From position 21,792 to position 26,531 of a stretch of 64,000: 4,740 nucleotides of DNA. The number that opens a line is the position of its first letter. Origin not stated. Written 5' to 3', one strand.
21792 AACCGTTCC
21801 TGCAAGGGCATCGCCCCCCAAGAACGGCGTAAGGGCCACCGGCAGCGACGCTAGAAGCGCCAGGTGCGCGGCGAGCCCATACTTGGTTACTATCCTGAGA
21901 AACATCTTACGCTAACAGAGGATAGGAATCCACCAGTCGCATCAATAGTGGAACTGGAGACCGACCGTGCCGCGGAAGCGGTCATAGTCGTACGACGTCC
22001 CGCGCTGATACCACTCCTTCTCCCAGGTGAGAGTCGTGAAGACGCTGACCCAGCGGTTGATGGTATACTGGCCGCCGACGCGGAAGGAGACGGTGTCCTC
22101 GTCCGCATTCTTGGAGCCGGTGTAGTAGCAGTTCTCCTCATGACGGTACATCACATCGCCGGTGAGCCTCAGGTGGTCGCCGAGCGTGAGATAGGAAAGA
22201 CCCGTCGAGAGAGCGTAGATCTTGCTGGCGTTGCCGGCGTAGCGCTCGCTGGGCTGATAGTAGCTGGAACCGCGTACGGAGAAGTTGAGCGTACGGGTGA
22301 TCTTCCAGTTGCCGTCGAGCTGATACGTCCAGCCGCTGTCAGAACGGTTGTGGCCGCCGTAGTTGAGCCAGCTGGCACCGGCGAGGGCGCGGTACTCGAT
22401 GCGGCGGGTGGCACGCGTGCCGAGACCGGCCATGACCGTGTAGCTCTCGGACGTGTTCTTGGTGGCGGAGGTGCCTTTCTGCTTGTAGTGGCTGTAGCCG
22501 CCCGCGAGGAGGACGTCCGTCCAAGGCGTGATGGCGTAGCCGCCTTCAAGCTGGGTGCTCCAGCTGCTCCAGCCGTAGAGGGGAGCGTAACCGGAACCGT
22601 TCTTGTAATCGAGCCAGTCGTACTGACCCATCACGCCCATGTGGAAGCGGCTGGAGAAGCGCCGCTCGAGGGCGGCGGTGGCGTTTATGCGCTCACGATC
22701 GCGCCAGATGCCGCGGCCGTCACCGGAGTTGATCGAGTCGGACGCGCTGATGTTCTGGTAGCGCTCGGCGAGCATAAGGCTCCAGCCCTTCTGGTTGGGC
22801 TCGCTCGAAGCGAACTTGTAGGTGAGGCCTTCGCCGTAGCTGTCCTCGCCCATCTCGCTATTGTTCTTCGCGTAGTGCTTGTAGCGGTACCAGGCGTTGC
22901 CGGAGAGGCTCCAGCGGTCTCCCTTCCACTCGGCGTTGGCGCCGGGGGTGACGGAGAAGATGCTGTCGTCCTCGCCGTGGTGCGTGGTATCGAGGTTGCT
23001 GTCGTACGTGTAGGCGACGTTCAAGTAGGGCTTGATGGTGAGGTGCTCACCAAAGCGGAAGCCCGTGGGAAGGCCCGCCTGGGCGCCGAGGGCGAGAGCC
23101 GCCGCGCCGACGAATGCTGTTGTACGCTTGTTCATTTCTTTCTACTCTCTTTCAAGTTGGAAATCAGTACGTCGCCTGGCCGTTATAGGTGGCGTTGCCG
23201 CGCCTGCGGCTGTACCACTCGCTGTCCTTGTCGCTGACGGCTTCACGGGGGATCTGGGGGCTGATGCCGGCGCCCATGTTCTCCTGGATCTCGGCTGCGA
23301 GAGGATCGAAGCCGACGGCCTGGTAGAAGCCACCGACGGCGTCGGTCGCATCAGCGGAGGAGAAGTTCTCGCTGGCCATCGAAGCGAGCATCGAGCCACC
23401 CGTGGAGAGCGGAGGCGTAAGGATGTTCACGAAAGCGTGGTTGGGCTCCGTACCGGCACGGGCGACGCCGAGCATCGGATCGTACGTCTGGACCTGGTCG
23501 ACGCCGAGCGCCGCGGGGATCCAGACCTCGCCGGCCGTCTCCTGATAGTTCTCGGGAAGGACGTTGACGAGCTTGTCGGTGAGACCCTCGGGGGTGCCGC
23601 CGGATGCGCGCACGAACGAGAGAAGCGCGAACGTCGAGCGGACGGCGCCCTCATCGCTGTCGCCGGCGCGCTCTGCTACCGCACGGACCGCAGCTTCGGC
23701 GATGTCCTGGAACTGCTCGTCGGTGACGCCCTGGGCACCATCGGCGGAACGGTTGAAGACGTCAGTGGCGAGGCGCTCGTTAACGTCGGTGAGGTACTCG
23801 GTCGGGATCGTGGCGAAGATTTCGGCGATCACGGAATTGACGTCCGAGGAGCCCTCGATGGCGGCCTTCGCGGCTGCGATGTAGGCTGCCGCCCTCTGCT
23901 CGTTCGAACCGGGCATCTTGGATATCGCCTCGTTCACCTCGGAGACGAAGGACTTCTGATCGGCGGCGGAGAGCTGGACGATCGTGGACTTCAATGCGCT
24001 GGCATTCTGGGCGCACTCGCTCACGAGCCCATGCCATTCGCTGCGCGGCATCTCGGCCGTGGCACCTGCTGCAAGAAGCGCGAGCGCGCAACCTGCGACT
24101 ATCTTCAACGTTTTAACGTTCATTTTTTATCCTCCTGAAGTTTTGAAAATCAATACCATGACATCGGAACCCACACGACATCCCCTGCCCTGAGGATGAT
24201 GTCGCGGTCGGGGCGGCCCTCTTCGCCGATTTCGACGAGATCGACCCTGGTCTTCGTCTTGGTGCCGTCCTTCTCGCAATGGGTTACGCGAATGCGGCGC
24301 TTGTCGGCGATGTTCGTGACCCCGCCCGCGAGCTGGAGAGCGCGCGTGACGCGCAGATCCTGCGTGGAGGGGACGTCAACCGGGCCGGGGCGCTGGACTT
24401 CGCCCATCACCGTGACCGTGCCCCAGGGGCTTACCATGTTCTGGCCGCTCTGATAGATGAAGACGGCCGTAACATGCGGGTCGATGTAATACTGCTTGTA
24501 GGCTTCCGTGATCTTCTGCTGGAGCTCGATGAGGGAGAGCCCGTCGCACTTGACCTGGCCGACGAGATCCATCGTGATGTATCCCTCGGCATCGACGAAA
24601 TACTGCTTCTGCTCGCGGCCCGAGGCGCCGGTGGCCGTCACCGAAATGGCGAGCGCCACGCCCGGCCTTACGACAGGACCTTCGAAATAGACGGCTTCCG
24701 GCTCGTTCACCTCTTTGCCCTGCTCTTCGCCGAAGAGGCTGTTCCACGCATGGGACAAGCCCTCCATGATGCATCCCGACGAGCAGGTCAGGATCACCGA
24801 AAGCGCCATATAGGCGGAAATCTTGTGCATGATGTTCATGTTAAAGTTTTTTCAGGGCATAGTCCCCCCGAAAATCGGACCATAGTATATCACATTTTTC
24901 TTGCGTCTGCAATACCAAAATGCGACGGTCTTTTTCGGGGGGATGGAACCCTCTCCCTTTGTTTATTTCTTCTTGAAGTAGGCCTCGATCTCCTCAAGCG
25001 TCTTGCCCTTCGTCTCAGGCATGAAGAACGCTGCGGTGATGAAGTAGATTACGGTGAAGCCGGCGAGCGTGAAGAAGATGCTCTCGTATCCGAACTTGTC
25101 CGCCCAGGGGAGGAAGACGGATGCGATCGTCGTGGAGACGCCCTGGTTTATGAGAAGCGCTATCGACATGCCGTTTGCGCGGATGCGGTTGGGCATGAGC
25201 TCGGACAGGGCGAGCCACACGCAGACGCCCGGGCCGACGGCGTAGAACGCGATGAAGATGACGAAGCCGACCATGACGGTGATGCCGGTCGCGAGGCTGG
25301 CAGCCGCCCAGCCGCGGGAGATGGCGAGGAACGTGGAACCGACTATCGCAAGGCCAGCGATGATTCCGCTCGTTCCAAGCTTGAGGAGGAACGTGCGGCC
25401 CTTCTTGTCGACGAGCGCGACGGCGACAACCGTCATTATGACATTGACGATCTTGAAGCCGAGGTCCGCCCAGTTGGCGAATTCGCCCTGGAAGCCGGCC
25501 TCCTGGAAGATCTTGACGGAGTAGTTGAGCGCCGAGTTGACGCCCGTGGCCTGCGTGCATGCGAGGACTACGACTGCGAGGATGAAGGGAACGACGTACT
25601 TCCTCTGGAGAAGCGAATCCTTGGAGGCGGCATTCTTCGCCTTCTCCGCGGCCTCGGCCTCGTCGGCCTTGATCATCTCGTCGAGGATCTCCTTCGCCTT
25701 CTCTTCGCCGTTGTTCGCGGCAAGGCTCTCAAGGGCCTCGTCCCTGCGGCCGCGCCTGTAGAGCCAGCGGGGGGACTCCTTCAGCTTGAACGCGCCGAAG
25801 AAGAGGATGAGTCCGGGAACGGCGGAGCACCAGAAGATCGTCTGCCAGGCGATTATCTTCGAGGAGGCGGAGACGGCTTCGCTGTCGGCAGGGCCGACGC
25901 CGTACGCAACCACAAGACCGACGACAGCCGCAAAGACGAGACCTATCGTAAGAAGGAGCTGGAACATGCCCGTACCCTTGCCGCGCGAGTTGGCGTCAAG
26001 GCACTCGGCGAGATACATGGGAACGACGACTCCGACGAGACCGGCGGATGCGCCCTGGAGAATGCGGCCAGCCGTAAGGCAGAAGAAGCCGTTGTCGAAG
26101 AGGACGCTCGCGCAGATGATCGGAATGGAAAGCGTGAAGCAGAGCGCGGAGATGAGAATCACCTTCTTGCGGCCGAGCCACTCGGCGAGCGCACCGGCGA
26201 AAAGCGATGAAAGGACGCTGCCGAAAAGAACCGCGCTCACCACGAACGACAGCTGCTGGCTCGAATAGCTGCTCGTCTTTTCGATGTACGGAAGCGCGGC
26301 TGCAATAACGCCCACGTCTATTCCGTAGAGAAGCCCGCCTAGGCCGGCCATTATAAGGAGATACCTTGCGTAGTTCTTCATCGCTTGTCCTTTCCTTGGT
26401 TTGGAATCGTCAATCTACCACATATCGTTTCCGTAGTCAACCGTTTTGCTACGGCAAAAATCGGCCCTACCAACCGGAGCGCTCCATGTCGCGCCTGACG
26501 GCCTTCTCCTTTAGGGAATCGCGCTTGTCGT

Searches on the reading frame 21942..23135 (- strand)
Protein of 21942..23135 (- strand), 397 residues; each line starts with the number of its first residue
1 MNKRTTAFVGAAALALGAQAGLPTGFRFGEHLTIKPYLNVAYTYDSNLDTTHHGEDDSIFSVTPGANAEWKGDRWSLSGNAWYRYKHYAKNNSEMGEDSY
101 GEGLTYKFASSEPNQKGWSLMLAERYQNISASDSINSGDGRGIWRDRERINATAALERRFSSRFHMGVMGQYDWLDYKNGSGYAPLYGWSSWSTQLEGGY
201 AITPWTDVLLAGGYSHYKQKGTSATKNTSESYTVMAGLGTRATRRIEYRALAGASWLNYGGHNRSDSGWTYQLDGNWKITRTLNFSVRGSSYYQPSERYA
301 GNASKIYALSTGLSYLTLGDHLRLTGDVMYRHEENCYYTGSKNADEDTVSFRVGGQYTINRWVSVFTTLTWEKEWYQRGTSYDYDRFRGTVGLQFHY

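Call 8: search_protein_families(library=pfam, proteins=[window:21942-23135:-], max_evalue=0.001)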
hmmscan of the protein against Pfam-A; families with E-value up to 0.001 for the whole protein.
window:21942-23135:- (397 aa): 2 families
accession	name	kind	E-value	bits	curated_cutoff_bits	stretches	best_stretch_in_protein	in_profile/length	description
PF13505.12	OMP_b-brl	-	7.6e-09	36.4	28.7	1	158-250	52-148/175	Outer membrane protein beta-barrel domain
PF10082.15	BBP2_2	-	9.4e-09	35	23.7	1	23-180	5-157/378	Putative beta-barrel porin 2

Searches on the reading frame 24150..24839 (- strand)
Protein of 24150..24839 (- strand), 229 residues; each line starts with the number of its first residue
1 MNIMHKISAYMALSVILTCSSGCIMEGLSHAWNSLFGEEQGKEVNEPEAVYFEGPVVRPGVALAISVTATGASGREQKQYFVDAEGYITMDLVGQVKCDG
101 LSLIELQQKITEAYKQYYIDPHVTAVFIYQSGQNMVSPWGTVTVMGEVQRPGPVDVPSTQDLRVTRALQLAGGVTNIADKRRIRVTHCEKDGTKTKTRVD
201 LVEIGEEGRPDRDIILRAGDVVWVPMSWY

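Call 8: search_protein_families(library=pfam, proteins=[window:24150-24839:-], max_evalue=0.001)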
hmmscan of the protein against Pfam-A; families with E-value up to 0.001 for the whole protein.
window:24150-24839:- (229 aa): 3 families
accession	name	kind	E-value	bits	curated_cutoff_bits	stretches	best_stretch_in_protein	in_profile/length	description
PF02563.21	Poly_export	-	4e-12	46.6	28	1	57-124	9-73/77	Polysaccharide biosynthesis/export protein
PF22461.2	SLBB_2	-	5.7e-08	33.2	27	1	142-224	3-79/79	SLBB domain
PF10531.15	SLBB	-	6.7e-08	32.7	27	1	142-195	2-52/55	SLBB domain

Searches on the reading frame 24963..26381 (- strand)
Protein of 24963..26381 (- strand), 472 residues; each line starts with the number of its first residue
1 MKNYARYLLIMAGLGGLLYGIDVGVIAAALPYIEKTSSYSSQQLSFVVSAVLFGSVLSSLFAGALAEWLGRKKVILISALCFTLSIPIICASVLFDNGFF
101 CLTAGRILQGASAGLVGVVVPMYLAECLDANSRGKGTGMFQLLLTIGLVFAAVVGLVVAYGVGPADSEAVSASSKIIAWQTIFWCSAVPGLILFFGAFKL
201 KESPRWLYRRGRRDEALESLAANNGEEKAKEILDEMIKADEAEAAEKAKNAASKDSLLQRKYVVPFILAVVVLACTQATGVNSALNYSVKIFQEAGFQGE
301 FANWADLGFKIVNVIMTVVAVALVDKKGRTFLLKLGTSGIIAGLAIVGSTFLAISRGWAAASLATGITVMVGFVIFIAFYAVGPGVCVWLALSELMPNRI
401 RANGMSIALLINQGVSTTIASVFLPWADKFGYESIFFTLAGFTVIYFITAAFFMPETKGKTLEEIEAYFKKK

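Call 8: search_protein_families(library=pfam, proteins=[window:24963-26381:-], max_evalue=0.001)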
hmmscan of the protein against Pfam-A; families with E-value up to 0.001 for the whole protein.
window:24963-26381:- (472 aa): 2 families
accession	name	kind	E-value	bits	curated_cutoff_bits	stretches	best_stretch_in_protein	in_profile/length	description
PF00083.30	Sugar_tr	-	1.3e-90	304.9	22.3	1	10-469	3-452/452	Sugar (and other) transporter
PF07690.21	MFS_1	-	2.3e-33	116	33.4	1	14-415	3-341/347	Major Facilitator Superfamily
